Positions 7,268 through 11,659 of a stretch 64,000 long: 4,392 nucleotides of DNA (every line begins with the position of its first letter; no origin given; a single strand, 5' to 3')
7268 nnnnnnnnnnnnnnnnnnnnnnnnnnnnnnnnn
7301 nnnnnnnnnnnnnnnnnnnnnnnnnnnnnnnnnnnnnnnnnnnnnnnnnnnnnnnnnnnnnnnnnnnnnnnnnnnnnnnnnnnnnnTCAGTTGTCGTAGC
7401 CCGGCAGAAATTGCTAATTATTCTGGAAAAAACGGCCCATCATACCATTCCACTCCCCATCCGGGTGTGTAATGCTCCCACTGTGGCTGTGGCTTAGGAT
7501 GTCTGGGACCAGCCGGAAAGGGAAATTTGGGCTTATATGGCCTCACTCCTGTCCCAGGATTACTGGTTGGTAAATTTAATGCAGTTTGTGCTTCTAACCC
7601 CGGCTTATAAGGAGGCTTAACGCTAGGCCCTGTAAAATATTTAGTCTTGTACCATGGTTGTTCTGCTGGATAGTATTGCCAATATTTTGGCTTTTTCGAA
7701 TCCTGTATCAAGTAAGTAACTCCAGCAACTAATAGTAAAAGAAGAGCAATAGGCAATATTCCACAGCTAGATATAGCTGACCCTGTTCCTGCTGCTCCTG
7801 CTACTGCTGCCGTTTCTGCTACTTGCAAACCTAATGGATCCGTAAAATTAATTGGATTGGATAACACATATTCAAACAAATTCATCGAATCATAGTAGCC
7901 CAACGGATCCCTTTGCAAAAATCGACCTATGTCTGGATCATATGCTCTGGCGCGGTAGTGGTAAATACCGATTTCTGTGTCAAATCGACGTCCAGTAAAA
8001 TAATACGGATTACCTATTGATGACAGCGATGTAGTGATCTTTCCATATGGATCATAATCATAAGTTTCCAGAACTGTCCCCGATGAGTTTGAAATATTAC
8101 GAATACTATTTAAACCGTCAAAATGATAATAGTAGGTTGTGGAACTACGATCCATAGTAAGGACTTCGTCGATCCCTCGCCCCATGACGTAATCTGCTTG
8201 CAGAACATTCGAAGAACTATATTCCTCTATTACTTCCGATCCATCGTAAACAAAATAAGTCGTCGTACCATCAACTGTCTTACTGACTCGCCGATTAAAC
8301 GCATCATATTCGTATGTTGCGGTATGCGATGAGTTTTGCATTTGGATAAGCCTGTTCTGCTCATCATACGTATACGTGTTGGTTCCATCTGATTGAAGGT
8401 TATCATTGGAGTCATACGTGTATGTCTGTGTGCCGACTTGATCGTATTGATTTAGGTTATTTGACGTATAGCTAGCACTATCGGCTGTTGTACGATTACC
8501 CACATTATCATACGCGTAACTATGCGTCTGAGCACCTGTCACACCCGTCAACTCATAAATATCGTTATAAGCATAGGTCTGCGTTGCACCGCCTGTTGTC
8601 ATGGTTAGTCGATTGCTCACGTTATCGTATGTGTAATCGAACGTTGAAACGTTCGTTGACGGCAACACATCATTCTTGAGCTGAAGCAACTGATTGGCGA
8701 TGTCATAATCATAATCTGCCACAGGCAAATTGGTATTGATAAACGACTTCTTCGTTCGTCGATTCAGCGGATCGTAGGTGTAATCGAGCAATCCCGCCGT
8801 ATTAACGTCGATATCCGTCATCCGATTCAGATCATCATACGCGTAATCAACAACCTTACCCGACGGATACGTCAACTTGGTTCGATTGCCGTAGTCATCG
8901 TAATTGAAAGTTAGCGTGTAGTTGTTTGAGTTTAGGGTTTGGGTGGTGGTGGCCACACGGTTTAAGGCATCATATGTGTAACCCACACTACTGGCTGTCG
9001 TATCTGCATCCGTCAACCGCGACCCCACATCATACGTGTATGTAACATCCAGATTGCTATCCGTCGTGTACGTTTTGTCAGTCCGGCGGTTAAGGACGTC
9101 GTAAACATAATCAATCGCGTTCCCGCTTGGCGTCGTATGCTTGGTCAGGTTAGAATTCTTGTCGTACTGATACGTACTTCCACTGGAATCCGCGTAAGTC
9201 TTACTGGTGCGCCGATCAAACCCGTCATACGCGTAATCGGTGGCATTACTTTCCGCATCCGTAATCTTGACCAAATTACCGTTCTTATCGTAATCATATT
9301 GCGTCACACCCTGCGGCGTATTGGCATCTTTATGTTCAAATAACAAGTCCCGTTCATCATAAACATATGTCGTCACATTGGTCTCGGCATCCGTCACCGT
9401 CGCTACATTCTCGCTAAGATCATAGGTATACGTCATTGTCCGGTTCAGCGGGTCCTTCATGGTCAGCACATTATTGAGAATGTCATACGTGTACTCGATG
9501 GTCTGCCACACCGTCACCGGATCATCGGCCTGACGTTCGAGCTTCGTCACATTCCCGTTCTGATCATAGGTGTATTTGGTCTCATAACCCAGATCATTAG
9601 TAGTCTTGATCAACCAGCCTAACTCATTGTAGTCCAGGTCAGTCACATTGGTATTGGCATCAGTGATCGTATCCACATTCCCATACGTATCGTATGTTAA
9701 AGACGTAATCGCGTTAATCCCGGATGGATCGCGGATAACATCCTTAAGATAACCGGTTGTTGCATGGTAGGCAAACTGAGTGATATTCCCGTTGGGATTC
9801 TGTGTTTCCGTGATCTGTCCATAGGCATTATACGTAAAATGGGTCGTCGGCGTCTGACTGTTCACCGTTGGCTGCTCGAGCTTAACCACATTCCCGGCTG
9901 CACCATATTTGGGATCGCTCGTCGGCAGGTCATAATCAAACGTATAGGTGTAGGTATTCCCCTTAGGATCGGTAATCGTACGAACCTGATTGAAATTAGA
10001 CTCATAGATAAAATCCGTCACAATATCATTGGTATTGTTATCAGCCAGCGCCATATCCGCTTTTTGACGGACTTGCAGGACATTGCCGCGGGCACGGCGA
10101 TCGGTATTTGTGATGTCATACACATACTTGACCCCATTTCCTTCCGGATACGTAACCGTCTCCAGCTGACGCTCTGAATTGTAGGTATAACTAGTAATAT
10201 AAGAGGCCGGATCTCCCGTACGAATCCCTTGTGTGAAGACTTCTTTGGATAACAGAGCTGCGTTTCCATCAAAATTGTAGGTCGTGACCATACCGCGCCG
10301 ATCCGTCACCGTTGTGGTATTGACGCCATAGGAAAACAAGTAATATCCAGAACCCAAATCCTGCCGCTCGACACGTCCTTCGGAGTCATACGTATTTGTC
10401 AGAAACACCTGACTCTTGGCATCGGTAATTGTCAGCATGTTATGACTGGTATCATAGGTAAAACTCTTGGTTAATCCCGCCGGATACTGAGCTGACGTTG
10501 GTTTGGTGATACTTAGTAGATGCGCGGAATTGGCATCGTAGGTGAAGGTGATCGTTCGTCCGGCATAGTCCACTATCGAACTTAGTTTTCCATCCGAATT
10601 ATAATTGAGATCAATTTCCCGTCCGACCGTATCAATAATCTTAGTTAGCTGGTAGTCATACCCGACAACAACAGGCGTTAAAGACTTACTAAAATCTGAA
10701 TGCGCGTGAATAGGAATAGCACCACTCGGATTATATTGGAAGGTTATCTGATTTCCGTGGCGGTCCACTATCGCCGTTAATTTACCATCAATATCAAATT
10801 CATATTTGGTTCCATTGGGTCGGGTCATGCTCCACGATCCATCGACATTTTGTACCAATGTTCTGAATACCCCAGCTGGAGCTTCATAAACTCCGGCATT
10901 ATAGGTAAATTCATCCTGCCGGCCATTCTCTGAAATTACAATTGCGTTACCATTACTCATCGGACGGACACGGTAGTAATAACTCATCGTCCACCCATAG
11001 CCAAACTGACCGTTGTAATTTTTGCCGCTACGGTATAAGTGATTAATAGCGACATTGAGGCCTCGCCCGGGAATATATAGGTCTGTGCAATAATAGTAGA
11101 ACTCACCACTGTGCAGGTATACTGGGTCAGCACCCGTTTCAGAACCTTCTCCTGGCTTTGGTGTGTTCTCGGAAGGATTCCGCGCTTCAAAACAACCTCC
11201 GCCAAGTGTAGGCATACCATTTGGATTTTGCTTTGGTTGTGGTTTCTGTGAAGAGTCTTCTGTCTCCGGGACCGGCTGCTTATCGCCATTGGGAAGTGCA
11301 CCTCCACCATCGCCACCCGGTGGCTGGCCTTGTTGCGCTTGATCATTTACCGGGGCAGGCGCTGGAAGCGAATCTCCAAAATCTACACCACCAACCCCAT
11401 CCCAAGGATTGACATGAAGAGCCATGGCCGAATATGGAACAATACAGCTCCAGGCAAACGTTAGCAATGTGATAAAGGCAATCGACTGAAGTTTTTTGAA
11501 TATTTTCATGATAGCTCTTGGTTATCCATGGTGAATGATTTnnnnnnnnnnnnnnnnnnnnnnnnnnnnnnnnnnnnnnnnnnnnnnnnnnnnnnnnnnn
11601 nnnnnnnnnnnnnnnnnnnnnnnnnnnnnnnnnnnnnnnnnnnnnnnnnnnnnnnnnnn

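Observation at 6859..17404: Long co-directional array linking a modular FN3 surface protein, a TolB-like propeller, two secreted proteins and the RHS toxin-immunity pair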

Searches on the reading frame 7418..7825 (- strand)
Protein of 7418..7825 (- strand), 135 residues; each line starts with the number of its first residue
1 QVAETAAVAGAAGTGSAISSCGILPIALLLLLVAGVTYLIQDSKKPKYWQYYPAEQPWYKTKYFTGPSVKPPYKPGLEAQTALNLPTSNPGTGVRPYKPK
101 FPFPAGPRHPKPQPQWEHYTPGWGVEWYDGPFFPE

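Call 32: search_protein_families(library=pfam, proteins=[window:7421-7825:-], max_evalue=10)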
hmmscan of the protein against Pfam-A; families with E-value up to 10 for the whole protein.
seq(135 aa): 0 families

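Call 65: search_protein_representatives(protein=window:7418-7825:-)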
Query: 135 residues. Proteins with E-value up to 0.001 (for the whole library): 49; up to 1e-10: 6; up to 1e-30: 0. The best 49 are listed.
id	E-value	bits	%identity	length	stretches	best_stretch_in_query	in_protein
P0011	1.8e-15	73.4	53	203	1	42-135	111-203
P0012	6.3e-14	68.3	50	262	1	44-135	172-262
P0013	1.5e-13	67.1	46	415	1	38-135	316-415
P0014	2.5e-12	63.1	49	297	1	47-134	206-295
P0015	3.3e-11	59.5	41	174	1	30-135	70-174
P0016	4.8e-11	59.0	42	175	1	47-134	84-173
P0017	3.2e-10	56.3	52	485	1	43-132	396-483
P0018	5.4e-10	55.6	45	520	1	46-135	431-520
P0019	6.3e-10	55.3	43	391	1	44-132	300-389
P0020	7.4e-10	55.1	49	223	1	46-132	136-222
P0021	9.1e-10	54.8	47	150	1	66-135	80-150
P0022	1.2e-09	54.4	60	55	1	83-135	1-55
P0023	1.2e-09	54.4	49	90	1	64-135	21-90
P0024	1.8e-09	53.9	42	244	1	41-132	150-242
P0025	3.9e-09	52.8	52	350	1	47-123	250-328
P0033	5.7e-07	45.7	50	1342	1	44-123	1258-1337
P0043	5.1e-06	42.6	46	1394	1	44-134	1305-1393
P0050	5.6e-05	39.3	45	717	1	47-130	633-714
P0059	9.2e-04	35.3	41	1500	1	47-129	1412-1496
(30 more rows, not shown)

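Call 66: search_protein_families(library=pfam, proteins=[P0033, P0043, P0059, P0050, P0013, P0017, P0018, P0011, P0012], max_evalue=0.001)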
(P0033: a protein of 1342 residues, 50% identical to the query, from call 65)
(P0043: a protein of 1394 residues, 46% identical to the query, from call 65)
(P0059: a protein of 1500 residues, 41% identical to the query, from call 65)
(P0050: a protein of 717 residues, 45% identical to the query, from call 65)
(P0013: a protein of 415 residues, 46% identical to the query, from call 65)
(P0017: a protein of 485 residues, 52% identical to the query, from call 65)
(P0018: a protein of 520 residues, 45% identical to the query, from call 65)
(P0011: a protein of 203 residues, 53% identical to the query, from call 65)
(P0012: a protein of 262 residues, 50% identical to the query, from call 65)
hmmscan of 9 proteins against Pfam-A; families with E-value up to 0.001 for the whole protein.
P0033 (1342 aa): 3 families
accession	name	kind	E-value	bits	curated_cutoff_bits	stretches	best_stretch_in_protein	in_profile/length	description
PF05593.20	RHS_repeat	-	1.6e-81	267.8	22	8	784-818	1-35/38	RHS Repeat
PF20148.4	DUF6531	-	1.6e-11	44.8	24.1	1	62-136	1-74/74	Domain of unknown function (DUF6531)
PF07661.19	MORN_2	-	0.00015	22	29.6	0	677-691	4-18/22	MORN repeat variant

P0043 (1394 aa): 2 families
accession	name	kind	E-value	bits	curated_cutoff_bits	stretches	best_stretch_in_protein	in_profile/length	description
PF05593.20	RHS_repeat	-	1.3e-25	89.6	22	0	487-514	1-28/38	RHS Repeat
PF13313.11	DUF4082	-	8e-05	23.1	28.4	1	781-910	13-135/143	Domain of unknown function (DUF4082)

P0059 (1500 aa): 2 families
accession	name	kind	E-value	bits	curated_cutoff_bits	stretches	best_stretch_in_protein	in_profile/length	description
PF05593.20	RHS_repeat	-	7.3e-35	119.1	22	3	901-933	1-33/38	RHS Repeat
PF20148.4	DUF6531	-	8.4e-15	55.3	24.1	1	126-201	2-74/74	Domain of unknown function (DUF6531)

P0050 (717 aa): 1 family
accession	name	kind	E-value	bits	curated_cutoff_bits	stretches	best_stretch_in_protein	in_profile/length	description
PF05593.20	RHS_repeat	-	5.5e-32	109.9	22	4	89-124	1-36/38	RHS Repeat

P0013 (415 aa): 1 family
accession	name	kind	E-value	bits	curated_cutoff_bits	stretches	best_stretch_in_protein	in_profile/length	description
PF09136.16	Glucodextran_B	-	7.3e-10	39.1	27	1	10-70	20-81/83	Glucodextranase, domain B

P0017 (485 aa): 3 families
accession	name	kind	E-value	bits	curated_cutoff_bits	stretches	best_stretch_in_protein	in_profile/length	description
PF05593.20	RHS_repeat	-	2.2e-08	34.7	22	1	27-58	1-33/38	RHS Repeat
PF25023.1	TEN_YD-shell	-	5.6e-07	28.5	50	1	22-266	646-891/909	Teneurin YD-shell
PF03527.20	RHS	-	4.5e-05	23.6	27.9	1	169-204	1-36/38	RHS protein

P0018 (520 aa): 3 families
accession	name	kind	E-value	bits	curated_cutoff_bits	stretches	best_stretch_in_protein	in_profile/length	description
PF05593.20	RHS_repeat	-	3.5e-22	78.7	22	3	178-207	1-30/38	RHS Repeat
PF09136.16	Glucodextran_B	-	3e-07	30.7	27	1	86-149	18-82/83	Glucodextranase, domain B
PF25023.1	TEN_YD-shell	-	0.00019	20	50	1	272-363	794-892/909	Teneurin YD-shell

P0011 (203 aa): 0 families

P0012 (262 aa): 0 families

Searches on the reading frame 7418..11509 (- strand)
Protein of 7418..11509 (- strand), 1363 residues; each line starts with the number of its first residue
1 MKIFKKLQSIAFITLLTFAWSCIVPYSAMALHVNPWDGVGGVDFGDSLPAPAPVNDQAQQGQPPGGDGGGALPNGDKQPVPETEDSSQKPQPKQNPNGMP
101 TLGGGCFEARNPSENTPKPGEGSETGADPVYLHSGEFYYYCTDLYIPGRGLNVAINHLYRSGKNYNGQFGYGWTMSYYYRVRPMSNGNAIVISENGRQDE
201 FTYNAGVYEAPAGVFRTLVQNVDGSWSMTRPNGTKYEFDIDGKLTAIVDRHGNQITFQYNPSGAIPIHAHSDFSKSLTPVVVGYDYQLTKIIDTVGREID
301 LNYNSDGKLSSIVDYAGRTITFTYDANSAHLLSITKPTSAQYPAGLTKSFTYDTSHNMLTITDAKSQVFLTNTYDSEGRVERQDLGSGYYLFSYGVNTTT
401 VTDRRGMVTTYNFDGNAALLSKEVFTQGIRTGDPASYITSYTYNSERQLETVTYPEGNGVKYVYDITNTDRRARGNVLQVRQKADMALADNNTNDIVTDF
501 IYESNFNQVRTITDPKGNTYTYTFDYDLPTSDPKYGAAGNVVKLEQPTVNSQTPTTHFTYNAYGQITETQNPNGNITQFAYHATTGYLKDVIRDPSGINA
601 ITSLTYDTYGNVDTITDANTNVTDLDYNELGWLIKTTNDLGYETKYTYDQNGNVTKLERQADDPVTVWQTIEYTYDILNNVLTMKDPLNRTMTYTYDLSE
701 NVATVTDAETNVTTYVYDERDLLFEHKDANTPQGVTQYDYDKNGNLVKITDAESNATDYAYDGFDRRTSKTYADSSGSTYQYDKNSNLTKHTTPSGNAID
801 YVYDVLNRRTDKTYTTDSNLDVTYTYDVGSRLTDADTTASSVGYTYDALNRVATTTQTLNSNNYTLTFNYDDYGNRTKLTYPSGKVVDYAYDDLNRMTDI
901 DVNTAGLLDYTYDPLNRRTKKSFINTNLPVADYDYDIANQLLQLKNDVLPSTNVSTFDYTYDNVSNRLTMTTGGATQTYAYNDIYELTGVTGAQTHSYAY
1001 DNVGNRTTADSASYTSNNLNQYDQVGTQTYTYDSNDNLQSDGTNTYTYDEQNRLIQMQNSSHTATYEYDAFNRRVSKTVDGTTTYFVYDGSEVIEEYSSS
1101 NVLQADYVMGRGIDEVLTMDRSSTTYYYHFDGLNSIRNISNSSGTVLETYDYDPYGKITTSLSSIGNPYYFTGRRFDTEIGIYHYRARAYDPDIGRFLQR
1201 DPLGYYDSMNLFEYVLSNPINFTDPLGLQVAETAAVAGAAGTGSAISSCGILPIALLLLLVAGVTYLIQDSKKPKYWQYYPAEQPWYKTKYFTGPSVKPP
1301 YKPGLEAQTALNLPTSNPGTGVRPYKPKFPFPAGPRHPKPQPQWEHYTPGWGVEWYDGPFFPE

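Call 4: search_protein_families(library=pfam, proteins=[window:7418-11509:-], max_evalue=0.01)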
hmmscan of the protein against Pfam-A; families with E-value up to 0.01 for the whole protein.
window:7418-11509:- (1363 aa): 2 families
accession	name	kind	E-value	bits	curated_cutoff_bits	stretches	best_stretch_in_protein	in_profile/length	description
PF05593.20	RHS_repeat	-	5.1e-64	212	22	6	740-774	1-35/38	RHS Repeat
PF20148.4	DUF6531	-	7.7e-14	52.2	24.1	1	128-201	2-74/74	Domain of unknown function (DUF6531)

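Call 10: find_encoding_contigs(protein=window:7418-11509:-, flank=10000, max_places=6)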
Protein window:7418-11509:- (1363 aa): no gene with exactly this product is on record in the collection.

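Call 11: search_protein_families(library=ncbifam, proteins=[window:7418-11509:-], max_evalue=0.01)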
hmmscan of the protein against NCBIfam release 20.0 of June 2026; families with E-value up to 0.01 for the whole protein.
window:7418-11509:- (1363 aa): 3 families
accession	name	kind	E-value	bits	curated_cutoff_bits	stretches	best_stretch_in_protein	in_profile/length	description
TIGR01643.1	YD_repeat_2x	repeat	2.8e-39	132.1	15.8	3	740-776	1-37/42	YD repeat-containing protein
NF041261.1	RHS_core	equivalog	1.3e-33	116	2000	4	1109-1228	1143-1261/1261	RHS element core protein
TIGR03696.1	Rhs_assc_core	domain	3.7e-23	81.8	32.5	1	1152-1228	1-76/76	RHS repeat-associated core domain-containing protein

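Call 22: search_solved_structures(query=window:7418-11509:-, max_evalue=0.001)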
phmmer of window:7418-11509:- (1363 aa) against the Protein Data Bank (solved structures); distinct sequences matched with E-value up to 0.001: 27.
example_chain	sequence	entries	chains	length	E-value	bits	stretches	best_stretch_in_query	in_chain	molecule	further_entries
8h8a_A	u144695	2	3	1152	1.1e-51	179.1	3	963-1227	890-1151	Putative Rhs-family protein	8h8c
8h8b_A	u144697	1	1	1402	4.6e-50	173.7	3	963-1229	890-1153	Putative Rhs-family protein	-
7q97_A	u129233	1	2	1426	7.6e-44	153.1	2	713-1245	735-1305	Rhs family protein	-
8uy4_A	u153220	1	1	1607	1.1e-35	126.1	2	520-1099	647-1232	Tse15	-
8uxt_A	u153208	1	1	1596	2.4e-34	121.6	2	520-1099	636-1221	Tse15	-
8qja_A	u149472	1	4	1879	3.5e-34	121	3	737-1228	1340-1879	Putative type VI secretion system YD repeat-containing Rhs element Vgr protein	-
9pt5_A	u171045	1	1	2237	2.6e-32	114.9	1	682-1236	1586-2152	Teneurin-like protein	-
9ifo_A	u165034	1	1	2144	2.8e-31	111.5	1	671-1228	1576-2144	Teneurin-Like Protein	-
8cp6_B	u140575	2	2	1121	4e-29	104.3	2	621-877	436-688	Toxin protein Tse5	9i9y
7pq5_L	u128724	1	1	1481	6.6e-27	96.9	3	599-769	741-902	Tre23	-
8qjc_A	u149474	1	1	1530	1.3e-24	89.3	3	1046-1235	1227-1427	T6SS-associated Rhs core and toxin domain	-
8qjd_A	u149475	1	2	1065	2.5e-23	85.1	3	1046-1228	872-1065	Salmonella bongori Rhs core domain (residues 360-1420)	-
8qjb_A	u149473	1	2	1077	1e-22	83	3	1046-1228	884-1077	T6SS-associated Rhs core domain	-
8fjp_A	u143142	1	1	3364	5.2e-16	60.8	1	1117-1235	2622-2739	salivary gland surface protein 1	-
9on3_A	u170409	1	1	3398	4e-14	54.6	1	1116-1244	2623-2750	SGS4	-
4igl_B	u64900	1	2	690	1.4e-08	36.3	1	1141-1228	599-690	YenC2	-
6l7i_G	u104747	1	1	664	6.7e-08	34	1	1126-1228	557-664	TccC2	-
6h6g_A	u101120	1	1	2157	2.1e-07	32.3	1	1125-1228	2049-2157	TcdB2,TccC3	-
4o9x_A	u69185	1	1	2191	2.5e-07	32.1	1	1125-1228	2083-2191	TcdB2, TccC3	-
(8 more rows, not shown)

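Call 73: search_protein_families(library=padloc, proteins=[window:7418-11509:-], max_evalue=0.001)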
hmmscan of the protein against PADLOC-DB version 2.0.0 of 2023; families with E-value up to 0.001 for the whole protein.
window:7418-11509:- (1363 aa): 0 families
